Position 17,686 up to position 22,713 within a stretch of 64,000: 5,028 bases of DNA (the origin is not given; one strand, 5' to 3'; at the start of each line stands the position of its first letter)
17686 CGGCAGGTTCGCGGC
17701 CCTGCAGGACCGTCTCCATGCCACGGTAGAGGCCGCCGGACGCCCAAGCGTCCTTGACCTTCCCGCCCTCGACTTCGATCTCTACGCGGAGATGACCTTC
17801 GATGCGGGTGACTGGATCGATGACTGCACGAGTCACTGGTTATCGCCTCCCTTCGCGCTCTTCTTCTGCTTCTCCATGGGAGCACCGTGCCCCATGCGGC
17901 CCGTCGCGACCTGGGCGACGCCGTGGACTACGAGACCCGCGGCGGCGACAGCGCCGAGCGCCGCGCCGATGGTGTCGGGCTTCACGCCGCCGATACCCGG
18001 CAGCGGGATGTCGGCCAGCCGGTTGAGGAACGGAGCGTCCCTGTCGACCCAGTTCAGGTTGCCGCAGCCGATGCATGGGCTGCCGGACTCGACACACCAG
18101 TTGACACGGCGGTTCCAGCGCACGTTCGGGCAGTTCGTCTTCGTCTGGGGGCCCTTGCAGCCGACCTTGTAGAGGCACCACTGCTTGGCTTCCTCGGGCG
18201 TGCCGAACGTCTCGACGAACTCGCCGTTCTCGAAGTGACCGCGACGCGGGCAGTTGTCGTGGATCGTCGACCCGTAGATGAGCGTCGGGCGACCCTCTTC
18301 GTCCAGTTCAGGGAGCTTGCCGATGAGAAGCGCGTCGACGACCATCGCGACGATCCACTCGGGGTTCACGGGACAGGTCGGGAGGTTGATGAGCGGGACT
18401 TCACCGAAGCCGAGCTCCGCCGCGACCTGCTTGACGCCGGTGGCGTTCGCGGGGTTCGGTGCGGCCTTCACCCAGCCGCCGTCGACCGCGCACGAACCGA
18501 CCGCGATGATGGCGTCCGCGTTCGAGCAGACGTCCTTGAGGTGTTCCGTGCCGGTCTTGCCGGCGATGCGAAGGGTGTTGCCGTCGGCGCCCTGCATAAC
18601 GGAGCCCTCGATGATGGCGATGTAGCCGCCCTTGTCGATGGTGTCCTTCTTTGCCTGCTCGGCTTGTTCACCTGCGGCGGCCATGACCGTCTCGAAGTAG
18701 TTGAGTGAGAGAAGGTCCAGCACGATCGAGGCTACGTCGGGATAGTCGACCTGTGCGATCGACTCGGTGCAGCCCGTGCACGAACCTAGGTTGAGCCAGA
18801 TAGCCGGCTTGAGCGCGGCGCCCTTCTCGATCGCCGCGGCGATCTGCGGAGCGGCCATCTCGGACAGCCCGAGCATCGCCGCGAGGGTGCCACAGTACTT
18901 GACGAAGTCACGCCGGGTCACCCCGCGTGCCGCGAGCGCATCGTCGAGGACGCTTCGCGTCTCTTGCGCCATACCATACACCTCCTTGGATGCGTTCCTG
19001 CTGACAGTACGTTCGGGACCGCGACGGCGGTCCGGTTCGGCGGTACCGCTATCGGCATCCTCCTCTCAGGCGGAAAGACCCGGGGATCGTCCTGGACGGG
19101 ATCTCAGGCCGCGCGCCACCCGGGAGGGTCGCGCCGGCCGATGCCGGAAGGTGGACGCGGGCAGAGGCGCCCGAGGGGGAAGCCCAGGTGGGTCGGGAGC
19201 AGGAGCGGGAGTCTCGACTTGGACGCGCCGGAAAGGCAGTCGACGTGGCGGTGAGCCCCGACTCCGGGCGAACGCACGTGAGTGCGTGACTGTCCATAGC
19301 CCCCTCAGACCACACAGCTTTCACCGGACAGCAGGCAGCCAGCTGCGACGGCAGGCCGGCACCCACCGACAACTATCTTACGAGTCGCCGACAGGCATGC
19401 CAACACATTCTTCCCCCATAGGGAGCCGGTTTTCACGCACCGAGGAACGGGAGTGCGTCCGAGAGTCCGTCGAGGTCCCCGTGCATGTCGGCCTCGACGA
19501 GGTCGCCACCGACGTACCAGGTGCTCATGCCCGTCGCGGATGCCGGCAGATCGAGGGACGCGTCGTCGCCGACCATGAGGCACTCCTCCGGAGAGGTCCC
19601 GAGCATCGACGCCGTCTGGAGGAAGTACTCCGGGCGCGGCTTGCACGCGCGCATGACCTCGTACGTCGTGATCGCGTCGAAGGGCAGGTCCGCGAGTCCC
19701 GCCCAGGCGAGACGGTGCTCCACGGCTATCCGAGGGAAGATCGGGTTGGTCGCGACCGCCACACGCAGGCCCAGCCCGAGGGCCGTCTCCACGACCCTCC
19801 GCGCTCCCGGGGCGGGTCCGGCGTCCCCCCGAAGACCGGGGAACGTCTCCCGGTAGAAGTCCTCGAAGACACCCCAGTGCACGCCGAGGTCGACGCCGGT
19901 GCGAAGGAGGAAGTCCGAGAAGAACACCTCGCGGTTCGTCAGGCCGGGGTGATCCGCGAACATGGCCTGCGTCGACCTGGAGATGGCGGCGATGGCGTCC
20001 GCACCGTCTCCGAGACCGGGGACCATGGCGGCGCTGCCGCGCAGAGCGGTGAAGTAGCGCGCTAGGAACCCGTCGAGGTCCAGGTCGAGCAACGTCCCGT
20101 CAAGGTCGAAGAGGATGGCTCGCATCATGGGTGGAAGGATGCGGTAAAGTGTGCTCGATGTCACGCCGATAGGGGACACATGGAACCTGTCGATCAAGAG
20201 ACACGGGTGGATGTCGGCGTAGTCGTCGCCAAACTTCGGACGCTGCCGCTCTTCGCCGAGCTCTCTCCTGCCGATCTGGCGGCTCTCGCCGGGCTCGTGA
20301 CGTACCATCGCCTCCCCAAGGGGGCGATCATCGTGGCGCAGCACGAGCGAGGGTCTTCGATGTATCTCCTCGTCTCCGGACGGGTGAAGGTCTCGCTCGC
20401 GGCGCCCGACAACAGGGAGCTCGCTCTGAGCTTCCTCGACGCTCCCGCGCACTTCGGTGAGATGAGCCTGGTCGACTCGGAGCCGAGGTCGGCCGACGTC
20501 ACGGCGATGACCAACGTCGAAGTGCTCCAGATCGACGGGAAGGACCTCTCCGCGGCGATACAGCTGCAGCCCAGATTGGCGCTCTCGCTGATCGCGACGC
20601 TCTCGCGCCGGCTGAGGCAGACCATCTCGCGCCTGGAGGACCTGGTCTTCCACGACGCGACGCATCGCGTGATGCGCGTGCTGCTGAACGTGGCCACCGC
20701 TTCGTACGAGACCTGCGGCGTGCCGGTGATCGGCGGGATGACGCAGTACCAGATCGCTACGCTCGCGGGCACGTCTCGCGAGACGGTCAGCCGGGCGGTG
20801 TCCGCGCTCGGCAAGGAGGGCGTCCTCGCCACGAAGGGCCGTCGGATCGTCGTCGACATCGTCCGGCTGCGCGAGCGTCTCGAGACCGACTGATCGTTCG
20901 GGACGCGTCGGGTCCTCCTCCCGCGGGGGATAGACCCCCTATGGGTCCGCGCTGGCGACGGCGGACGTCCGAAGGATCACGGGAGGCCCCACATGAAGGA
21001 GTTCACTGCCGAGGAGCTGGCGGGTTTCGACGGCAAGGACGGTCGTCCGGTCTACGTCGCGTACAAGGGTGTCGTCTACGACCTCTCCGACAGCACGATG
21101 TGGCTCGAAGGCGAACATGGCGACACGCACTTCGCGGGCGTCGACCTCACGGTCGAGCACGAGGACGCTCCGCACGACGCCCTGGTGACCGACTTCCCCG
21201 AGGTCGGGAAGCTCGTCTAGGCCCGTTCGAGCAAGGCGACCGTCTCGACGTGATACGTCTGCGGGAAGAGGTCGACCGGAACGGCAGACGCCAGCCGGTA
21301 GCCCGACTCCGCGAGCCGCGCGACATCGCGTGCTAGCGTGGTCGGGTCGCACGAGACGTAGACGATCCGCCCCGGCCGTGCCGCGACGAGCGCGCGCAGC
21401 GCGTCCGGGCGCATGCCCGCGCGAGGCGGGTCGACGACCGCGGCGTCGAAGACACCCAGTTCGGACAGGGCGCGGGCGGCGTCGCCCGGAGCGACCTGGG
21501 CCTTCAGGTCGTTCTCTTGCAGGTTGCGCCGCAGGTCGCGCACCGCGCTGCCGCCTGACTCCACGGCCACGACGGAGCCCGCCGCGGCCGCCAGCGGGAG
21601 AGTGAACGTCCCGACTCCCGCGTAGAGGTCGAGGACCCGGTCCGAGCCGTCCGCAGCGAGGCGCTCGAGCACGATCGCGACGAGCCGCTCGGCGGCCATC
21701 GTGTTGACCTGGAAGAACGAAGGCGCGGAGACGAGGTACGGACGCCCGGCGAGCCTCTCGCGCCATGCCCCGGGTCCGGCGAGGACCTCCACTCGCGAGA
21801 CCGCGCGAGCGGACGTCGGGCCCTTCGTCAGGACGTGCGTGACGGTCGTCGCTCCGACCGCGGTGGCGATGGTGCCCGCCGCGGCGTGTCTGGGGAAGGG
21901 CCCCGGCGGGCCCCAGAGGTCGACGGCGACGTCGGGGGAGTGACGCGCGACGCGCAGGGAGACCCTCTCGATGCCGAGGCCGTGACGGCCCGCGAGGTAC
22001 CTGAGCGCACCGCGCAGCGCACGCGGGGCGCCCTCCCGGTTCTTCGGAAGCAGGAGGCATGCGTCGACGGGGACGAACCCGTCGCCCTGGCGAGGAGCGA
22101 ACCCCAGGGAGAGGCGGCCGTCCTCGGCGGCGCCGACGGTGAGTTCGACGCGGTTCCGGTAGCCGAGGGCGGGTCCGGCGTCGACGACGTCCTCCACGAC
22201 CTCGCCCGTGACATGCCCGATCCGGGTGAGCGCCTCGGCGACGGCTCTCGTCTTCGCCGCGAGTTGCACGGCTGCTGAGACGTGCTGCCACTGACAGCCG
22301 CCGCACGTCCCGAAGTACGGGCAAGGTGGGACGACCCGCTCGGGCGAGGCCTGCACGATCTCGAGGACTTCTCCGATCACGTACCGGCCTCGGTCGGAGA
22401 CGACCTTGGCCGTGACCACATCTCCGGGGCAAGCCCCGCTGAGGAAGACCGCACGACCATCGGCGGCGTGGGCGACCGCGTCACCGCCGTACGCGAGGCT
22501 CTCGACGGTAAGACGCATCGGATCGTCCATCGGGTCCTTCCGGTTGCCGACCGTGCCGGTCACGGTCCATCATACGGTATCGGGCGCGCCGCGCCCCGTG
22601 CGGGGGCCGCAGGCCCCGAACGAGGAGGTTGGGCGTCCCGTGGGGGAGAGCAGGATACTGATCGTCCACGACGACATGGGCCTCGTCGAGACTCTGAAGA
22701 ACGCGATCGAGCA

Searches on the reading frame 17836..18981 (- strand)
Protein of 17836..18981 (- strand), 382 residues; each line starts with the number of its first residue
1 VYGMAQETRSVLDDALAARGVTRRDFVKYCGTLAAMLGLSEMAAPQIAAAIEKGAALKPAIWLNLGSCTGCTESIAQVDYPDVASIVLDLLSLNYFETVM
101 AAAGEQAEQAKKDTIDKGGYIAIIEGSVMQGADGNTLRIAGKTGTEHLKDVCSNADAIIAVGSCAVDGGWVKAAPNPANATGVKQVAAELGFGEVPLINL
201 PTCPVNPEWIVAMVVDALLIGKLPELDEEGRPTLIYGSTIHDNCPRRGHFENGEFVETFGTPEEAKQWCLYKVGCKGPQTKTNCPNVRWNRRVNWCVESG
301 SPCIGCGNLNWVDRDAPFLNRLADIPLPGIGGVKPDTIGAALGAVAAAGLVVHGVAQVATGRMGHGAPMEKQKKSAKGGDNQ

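Call 25: search_protein_families(library=pfam, proteins=[window:17836-18981:-], max_evalue=0.001)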
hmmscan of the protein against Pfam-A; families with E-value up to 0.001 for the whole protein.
window:17836-18981:- (382 aa): 2 families
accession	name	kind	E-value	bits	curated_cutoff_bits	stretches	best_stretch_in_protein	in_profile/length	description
PF14720.11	NiFe_hyd_SSU_C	-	2e-31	108.6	27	1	236-318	1-79/80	NiFe/NiFeSe hydrogenase small subunit C-terminal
PF01058.29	Oxidored_q6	-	1.8e-25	89.6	27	1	68-216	1-127/128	NADH ubiquinone oxidoreductase, 20 Kd subunit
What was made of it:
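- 17833..18981 (-): Hydrogenase small subunit gene with a twin-arginine signal (RRDFVK). It has Cys in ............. where standard [NiFe] enzymes have Pro. Pfam PF01058 and PF14720 (call 25).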

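Call 46: search_solved_structures(query=window:17836-18981:-, show_alignments=2)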
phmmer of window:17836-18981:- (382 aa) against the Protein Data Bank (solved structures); distinct sequences matched with E-value up to 0.001: 43.
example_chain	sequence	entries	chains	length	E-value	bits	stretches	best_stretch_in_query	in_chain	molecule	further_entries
1h2a_S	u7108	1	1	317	1.9e-77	264.1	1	12-319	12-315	HYDROGENASE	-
1yq9_A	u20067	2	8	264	1.6e-68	234.7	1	60-319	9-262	Periplasmic [NiFe] hydrogenase small subunit | PERIPLASMIC HYDROGENASE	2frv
1frv_A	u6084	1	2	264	6.2e-68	232.8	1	60-319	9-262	HYDROGENASE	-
1e3d_A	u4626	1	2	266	9.3e-68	232.3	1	60-319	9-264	[NiFe] hydrogenase small subunit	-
4gd3_S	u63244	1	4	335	1.8e-67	231.3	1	59-371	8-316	Hydrogenase-1 small chain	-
6g94_S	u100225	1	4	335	4.5e-67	230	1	59-371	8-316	Hydrogenase-1 small chain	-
1h2r_S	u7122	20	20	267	5.8e-66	226.3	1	60-319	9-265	PROTEIN (PERIPLASMIC [NIFE] HYDROGENASE SMALL SUBUNIT) | Periplasmic [NiFe] hydrogenase small subunit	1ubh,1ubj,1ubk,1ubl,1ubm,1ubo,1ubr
8w6x_S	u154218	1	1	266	6.3e-66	226.2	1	60-319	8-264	Periplasmic [NiFe] hydrogenase small subunit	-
4u9h_S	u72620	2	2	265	6.8e-66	226.1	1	60-319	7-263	Periplasmic [NiFe] hydrogenase small subunit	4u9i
6fpi_S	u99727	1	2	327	7.8e-66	225.9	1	59-370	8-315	Hydrogenase-1 small chain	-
3uqy_S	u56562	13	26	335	8.2e-66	225.8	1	59-371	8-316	Hydrogenase-1 small chain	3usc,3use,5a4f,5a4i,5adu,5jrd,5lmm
4upe_A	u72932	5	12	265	1.5e-65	224.9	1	60-319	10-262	NIFE-HYDROGENASE SMALL SUBUNIT | HYDROGENASE (NIFE) SMALL SUBUNIT HYDA | PERIPLASMIC [NIFE] HYDROGENASE SMALL SUBUNIT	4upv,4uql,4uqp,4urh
1yqw_A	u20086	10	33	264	1.6e-65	224.9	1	60-319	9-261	Periplasmic [NiFe] hydrogenase small subunit | HYDROGENASE (NIFE) SMALL SUBUNIT HYDA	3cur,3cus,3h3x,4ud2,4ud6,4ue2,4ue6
6rp2_S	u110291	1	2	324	2e-65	224.6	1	59-370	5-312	Hydrogenase-1 small chain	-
1frf_S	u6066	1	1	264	6.2e-65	222.9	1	60-319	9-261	[NI-FE] HYDROGENASE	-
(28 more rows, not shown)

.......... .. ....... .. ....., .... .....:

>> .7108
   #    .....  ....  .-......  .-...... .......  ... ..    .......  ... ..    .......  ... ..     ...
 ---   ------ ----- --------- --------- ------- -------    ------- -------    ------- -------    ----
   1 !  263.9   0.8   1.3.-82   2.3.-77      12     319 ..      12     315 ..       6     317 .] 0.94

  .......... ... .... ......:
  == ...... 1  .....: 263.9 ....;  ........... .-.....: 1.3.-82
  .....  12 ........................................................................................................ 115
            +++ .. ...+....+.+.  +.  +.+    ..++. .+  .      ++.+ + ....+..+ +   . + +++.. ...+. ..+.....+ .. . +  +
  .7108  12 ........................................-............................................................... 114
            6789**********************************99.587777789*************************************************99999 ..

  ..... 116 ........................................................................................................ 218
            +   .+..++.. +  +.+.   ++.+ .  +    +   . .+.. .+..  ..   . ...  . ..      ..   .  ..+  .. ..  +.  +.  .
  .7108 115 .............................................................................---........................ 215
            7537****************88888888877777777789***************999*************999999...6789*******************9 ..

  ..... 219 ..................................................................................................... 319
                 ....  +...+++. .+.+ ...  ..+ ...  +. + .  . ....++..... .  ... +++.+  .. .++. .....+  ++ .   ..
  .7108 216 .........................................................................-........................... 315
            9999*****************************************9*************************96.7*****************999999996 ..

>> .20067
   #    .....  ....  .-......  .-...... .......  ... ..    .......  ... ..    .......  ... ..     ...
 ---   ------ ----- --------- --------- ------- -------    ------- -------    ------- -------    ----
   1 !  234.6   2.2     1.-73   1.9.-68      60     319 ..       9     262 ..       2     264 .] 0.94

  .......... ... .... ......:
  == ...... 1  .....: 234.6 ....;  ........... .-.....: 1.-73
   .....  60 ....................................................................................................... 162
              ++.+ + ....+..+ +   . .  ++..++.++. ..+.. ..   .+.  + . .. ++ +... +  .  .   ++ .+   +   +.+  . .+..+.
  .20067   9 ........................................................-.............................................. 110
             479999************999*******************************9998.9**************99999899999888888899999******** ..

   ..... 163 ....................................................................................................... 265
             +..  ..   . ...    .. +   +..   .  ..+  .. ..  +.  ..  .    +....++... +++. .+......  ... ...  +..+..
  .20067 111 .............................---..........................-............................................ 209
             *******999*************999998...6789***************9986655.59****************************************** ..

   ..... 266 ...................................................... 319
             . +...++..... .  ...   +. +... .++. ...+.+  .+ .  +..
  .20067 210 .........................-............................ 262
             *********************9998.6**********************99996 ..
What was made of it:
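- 17833..18981 (-): The alignment to 1h2a_S and 1yq9_A shows NWC against NWP (call 46).
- On [NiFeSe] hydrogenase (Sec-containing [NiFe] large subunit): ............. against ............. in 1h2a_S and 1yq9_A (call 46).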

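Call 65: search_protein_families(library=ncbifam, proteins=[window:17836-18981:-], max_evalue=0.00001)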
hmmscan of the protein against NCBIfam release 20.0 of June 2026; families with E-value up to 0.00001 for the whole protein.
window:17836-18981:- (382 aa): 4 families
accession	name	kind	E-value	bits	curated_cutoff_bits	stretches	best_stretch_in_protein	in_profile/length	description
TIGR00391.1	hydA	subfamily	1.7e-98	330.1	179.5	1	12-363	6-357/365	hydrogenase small subunit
NF007779.0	PRK10468.1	equivalog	3.5e-75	253.3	659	1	14-308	6-297/372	hydrogenase 2 small subunit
NF045520.1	H2_NiFeSe_small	exception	4.5e-69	233.2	470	1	21-319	2-312/314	NiFeSe hydrogenase small subunit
TIGR03294.1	FrhG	equivalog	2.9e-06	27.2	245.5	1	62-221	6-143/228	coenzyme F420 hydrogenase subunit gamma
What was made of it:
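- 17833..18981 (-): TIGR00391 at 330 bits passes its cutoff (call 65).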

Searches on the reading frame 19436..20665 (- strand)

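Call 29: search_protein_families(library=pfam, proteins=[window:19436-20665:-], max_evalue=0.001)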
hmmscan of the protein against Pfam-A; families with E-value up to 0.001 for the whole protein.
window:19436-20665:- (410 aa): 3 families
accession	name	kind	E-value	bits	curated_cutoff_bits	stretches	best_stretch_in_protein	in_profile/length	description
PF00702.32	Hydrolase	-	3.7e-17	63.8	26.4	1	181-375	1-186/191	haloacid dehalogenase-like hydrolase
PF13419.12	HAD_2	-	4.6e-10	40.3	23.8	1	284-375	80-167/178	Haloacid dehalogenase-like hydrolase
PF13242.12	Hydrolase_like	-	7.9e-05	22.9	22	1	342-385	4-48/75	HAD-hyrolase-like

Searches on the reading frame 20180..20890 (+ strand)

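Call 25: search_protein_families(library=pfam, proteins=[window:20180-20890:+], max_evalue=0.001)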
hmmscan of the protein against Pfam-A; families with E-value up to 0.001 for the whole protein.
window:20180-20890:+ (237 aa): 4 families
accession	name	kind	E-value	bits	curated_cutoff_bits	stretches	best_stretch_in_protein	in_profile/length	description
PF00027.35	cNMP_binding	-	6.5e-21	74.5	27.5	1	44-128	3-87/89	Cyclic nucleotide-binding domain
PF13545.12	HTH_Crp_2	-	3.5e-13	49.7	27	1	163-232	2-69/70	Crp-like helix-turn-helix domain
PF00325.26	Crp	-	0.00019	21.5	21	1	187-216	3-32/32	Bacterial regulatory proteins, crp family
PF04492.19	Phage_rep_O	-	0.00085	20.2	28.7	0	153-225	18-88/95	Bacteriophage replication protein O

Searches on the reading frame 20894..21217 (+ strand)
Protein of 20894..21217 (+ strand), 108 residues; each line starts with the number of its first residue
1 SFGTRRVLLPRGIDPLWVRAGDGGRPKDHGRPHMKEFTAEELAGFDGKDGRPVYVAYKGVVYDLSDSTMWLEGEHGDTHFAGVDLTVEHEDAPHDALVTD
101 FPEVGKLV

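Call 26: search_protein_families(library=pfam, proteins=[window:20894-21217:+], max_evalue=0.001)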
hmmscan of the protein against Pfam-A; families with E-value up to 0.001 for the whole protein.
window:20894-21217:+ (108 aa): 1 family
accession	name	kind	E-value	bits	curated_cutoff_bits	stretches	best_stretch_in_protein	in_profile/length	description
PF00173.33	Cyt-b5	-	7.4e-06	26.3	23.7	1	38-107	1-73/74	Cytochrome b5-like Heme/Steroid binding domain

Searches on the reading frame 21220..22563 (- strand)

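Call 25: search_protein_families(library=pfam, proteins=[window:21220-22563:-], max_evalue=0.001)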
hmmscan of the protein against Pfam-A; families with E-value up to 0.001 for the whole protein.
window:21220-22563:- (448 aa): 7 families
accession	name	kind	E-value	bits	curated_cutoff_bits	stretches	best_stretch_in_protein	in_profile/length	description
PF05958.17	tRNA_U5-meth_tr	-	6.2e-20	71.9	23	2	372-447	284-356/357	tRNA (Uracil-5-)-methyltransferase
PF02475.24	TRM5-TYW2_MTfase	-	8.5e-08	32.8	28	1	305-360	35-92/164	TRM5/TYW2 methyltransferase domain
PF01938.26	TRAM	-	7.8e-07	29.3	21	1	16-67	8-61/61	TRAM domain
PF05175.20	MTS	-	9.5e-07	29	23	1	297-380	22-107/170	Methyltransferase small domain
PF03602.21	Cons_hypoth95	-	3.1e-06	27.4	24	1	308-392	43-136/182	Conserved hypothetical protein 95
PF13649.12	Methyltransf_25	-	1.9e-05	25.7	27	1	310-377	1-70/97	Methyltransferase domain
PF00398.26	RrnaAD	-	0.00039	20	24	1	296-359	20-82/263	Ribosomal RNA adenine dimethylase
